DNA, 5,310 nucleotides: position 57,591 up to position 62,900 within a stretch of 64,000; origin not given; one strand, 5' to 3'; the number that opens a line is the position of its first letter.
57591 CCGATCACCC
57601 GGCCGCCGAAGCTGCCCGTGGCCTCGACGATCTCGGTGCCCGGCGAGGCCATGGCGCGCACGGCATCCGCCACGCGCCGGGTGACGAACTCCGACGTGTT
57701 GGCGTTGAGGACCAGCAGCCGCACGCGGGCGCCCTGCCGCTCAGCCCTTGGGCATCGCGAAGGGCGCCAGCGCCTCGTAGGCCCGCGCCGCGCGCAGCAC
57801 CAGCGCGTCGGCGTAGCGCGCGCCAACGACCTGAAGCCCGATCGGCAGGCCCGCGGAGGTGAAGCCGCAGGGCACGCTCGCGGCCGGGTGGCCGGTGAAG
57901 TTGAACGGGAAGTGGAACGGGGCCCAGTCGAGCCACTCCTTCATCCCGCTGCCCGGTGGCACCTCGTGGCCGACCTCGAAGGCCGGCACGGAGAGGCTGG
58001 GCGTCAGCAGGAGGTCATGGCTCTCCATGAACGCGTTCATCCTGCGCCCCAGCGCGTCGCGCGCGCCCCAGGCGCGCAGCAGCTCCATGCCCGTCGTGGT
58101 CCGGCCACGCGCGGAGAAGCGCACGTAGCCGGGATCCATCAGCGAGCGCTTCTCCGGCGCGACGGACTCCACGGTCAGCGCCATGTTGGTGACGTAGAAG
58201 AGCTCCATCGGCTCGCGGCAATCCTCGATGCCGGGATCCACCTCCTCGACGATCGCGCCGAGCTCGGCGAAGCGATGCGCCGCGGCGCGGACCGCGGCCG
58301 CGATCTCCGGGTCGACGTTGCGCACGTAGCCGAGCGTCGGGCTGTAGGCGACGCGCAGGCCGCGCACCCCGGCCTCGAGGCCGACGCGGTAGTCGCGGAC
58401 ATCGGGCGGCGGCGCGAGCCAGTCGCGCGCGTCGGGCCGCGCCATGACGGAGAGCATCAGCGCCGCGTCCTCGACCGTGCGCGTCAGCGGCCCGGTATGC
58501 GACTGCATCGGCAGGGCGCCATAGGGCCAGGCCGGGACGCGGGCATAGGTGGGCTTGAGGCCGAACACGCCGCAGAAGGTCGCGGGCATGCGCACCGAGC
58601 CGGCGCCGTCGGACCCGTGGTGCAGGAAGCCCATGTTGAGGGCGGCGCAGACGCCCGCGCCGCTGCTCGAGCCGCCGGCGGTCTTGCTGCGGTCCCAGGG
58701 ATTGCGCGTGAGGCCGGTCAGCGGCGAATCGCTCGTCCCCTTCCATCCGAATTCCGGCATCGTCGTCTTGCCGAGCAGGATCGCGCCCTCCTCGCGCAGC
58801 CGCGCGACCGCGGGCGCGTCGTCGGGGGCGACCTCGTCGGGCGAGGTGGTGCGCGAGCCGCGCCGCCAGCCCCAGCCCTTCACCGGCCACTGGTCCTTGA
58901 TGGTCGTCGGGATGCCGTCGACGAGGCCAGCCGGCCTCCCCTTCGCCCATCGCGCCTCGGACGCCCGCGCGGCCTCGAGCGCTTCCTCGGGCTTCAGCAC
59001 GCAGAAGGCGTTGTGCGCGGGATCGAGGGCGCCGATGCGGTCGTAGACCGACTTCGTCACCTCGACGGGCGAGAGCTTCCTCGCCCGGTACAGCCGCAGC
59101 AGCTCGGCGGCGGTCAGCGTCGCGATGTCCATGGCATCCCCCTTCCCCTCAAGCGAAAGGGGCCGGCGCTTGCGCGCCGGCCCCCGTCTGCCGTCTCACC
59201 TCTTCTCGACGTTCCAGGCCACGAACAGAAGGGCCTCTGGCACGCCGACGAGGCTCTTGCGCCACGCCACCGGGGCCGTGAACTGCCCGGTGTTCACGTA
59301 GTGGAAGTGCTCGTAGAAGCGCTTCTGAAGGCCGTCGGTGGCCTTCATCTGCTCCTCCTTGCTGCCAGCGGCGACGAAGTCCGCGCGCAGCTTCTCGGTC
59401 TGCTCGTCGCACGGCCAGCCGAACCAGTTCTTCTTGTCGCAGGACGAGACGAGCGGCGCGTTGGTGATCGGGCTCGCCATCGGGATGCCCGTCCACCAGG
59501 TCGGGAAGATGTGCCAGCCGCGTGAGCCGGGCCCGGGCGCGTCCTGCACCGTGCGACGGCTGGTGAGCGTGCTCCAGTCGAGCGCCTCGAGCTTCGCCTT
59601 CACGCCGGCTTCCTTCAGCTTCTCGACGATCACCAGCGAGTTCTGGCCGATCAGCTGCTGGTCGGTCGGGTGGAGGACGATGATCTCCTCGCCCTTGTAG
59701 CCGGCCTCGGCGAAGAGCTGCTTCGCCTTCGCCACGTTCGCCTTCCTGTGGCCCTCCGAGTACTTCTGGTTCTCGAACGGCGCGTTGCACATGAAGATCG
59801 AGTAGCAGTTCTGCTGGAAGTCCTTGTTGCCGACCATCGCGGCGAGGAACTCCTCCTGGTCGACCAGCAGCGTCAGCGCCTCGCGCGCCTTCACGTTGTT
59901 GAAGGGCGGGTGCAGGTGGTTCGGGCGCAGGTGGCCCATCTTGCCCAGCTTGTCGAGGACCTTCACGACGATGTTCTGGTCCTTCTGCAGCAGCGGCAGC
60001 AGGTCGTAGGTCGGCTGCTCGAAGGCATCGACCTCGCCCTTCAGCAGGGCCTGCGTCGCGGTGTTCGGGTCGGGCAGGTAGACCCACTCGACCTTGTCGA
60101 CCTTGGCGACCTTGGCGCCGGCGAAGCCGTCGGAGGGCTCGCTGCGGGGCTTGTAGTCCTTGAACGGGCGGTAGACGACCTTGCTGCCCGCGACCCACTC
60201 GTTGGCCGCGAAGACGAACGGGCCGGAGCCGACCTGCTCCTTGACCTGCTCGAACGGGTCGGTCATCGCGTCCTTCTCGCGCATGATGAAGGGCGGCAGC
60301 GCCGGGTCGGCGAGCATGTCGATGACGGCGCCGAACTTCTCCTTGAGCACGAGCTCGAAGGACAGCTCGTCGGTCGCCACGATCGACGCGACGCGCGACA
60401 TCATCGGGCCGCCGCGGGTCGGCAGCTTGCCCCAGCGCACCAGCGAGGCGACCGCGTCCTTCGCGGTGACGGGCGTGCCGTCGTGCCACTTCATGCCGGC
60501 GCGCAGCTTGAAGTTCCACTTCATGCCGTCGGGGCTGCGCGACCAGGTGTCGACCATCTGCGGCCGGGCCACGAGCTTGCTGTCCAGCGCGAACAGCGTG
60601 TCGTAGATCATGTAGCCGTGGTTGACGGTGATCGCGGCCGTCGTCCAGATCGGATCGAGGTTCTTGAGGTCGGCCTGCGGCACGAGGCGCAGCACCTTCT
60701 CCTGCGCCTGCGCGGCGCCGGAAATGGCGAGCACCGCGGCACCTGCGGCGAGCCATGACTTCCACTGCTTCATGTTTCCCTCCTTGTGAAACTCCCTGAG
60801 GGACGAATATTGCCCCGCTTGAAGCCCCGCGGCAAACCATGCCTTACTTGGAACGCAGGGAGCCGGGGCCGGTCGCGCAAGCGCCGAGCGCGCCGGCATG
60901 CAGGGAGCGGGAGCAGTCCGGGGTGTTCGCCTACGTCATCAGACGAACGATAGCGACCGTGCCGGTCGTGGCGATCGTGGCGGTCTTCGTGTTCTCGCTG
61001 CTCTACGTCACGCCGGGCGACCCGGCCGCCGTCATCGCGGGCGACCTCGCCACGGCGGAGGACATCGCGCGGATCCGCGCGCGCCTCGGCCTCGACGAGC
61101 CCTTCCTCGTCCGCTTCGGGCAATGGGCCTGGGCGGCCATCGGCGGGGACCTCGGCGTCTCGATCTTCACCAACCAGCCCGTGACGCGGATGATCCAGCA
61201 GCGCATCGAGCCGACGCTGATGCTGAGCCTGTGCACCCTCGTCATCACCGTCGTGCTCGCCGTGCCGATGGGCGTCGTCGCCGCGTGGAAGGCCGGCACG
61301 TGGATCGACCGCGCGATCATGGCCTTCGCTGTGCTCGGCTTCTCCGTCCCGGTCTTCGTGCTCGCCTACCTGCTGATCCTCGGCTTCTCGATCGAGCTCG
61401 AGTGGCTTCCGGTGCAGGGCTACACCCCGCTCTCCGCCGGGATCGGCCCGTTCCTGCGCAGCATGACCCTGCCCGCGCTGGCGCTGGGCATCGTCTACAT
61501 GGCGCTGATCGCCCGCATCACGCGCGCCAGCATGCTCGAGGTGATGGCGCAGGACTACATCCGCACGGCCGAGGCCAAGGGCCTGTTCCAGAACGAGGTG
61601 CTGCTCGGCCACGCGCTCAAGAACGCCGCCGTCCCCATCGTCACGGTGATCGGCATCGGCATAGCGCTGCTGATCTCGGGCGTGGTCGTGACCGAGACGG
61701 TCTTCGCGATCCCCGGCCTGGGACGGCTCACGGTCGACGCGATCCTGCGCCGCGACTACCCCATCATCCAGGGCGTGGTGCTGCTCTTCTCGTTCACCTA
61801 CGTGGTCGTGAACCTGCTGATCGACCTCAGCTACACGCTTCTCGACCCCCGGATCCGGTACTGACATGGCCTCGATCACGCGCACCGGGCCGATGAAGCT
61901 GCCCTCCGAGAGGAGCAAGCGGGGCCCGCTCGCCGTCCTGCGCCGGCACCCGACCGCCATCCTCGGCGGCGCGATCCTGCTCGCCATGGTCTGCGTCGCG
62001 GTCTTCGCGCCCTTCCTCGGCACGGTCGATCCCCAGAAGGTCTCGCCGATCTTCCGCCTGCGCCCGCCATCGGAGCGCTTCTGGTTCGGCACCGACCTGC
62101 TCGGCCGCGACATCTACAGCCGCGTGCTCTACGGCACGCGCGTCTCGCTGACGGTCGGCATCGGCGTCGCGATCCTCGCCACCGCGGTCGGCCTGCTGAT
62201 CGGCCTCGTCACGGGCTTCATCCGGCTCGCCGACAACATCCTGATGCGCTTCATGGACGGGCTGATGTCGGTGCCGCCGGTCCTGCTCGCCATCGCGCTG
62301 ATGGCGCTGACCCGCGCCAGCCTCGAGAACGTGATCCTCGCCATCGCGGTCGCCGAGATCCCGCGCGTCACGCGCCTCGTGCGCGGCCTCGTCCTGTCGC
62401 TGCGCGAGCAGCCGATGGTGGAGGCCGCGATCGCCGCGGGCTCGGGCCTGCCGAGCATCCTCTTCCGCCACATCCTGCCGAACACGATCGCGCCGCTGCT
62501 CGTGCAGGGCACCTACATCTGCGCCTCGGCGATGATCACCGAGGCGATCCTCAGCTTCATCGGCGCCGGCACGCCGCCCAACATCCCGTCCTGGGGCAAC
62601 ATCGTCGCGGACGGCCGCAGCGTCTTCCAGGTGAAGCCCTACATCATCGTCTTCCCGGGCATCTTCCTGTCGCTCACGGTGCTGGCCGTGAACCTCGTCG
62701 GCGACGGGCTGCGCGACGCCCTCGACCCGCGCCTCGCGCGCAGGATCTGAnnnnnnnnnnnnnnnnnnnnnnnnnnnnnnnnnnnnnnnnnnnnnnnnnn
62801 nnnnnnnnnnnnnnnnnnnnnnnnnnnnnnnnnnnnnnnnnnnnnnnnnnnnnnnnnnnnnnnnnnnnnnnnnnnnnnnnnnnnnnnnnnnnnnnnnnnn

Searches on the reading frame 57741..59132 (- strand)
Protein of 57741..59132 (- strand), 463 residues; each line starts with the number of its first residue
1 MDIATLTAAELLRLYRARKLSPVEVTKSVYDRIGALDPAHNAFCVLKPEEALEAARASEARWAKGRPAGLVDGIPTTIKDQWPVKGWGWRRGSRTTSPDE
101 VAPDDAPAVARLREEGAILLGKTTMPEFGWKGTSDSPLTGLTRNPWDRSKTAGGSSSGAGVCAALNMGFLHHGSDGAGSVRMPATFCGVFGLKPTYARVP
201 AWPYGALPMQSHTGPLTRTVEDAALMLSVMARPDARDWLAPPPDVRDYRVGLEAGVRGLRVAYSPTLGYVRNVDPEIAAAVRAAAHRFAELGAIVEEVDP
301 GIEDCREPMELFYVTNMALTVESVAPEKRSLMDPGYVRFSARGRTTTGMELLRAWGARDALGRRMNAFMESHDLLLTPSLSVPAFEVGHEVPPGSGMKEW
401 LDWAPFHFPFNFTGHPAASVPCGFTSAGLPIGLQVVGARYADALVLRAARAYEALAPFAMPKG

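Call 7: search_protein_families(library=pfam, proteins=[window:57741-59132:-], max_evalue=0.01)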
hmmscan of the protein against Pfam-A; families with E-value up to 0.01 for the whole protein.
window:57741-59132:- (463 aa): 1 family
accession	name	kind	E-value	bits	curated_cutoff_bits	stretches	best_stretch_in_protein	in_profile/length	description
PF01425.27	Amidase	-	1.9e-95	321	27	1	24-446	1-445/445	Amidase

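Call 8: search_protein_families(library=ncbifam, proteins=[window:57741-59132:-], max_evalue=0.001)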
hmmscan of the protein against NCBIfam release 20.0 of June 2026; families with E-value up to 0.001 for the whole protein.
window:57741-59132:- (463 aa): 26 families (the best 25 are shown)
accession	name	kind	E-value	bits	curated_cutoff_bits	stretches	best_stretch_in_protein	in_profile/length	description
NF004815.0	PRK06169.1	equivalog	7e-191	634.8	506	1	2-458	6-461/471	amidase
NF005450.0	PRK07042.1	equivalog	2e-125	418.9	458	1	3-457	4-453/464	amidase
NF005687.0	PRK07487.1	subfamily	5.3e-87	292.6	428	1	4-459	6-459/468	amidase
NF005686.0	PRK07486.1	subfamily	3e-82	276.9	465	1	2-457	10-474/486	amidase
NF004717.0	PRK06061.1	equivalog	1.4e-68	231.7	498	1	8-455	19-466/483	amidase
NF004816.0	PRK06170.1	equivalog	4.6e-68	230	503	1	2-458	8-485/493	amidase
NF005565.0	PRK07235.1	subfamily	3.6e-66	223.8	545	2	63-299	80-317/506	amidase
NF009119.0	PRK12470.1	equivalog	2.1e-64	218.3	498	1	2-460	5-456/462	amidase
TIGR00132.1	gatA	equivalog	6.6e-62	209.8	481.1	2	16-317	6-301/466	Asp-tRNA(Asn)/Glu-tRNA(Gln) amidotransferase subunit GatA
NF006631.0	PRK09201.1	equivalog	3.1e-60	204.2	461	1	3-454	4-453/466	AtzE family amidohydrolase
NF005899.0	PRK07869.1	equivalog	6.4e-60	203.3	418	1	4-459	13-465/471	amidase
TIGR02715.1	amido_AtzE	subfamily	2.4e-58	198.2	425.75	1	9-453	3-445/452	AtzE family amidohydrolase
NF005460.0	PRK07056.1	subfamily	2.5e-53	181.7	447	1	39-455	42-452/457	amidase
NF005688.0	PRK07488.1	equivalog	1.3e-52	179.3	532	2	2-299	7-288/474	indoleacetamide hydrolase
NF004766.0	PRK06102.1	equivalog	1.3e-50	172.8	559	1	5-455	7-450/455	amidase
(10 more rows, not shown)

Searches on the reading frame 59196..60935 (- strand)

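Call 26: search_protein_families(library=pfam, proteins=[window:59196-60935:-], max_evalue=0.0001)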
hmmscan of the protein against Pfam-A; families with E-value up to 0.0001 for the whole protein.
window:59196-60935:- (579 aa): 1 family
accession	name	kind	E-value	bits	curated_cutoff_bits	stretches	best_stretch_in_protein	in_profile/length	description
PF00496.27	SBP_bac_5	-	7.4e-66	223.2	32.4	1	124-483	3-348/368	Bacterial extracellular solute-binding proteins, family 5 Middle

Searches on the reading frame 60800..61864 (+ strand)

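Call 26: search_protein_families(library=pfam, proteins=[window:60800-61864:+], max_evalue=0.0001)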
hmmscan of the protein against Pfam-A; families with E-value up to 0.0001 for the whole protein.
window:60800-61864:+ (354 aa): 2 families
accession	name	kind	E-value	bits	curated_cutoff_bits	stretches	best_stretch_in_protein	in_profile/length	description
PF00528.27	BPD_transp_1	-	2.4e-39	135.4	26.4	1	154-353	1-183/184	Binding-protein-dependent transport system inner membrane component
PF19300.4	BPD_transp_1_N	-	6.7e-14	52.5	23.8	1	43-114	2-73/114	Binding-prot-dependent transport system membrane comp, N-term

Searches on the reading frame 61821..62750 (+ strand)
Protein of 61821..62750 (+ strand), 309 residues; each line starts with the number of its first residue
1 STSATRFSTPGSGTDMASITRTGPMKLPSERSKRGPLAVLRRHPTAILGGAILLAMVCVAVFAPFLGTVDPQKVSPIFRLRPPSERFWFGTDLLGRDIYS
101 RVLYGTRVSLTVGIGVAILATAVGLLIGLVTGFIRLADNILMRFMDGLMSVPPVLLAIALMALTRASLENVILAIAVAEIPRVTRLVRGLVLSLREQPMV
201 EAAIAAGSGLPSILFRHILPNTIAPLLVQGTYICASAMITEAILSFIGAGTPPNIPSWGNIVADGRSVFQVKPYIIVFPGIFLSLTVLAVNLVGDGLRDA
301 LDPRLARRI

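Call 26: search_protein_families(library=pfam, proteins=[window:61821-62750:+], max_evalue=0.0001)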
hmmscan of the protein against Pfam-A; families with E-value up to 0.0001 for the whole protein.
window:61821-62750:+ (309 aa): 2 families
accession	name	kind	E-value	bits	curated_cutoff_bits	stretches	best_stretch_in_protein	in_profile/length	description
PF00528.27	BPD_transp_1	-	3.9e-21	76.1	26.4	1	124-306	1-183/184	Binding-protein-dependent transport system inner membrane component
PF12911.12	OppC_N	-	1.4e-07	31.7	23.9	1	40-83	10-53/53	N-terminal TM domain of oligopeptide transport permease C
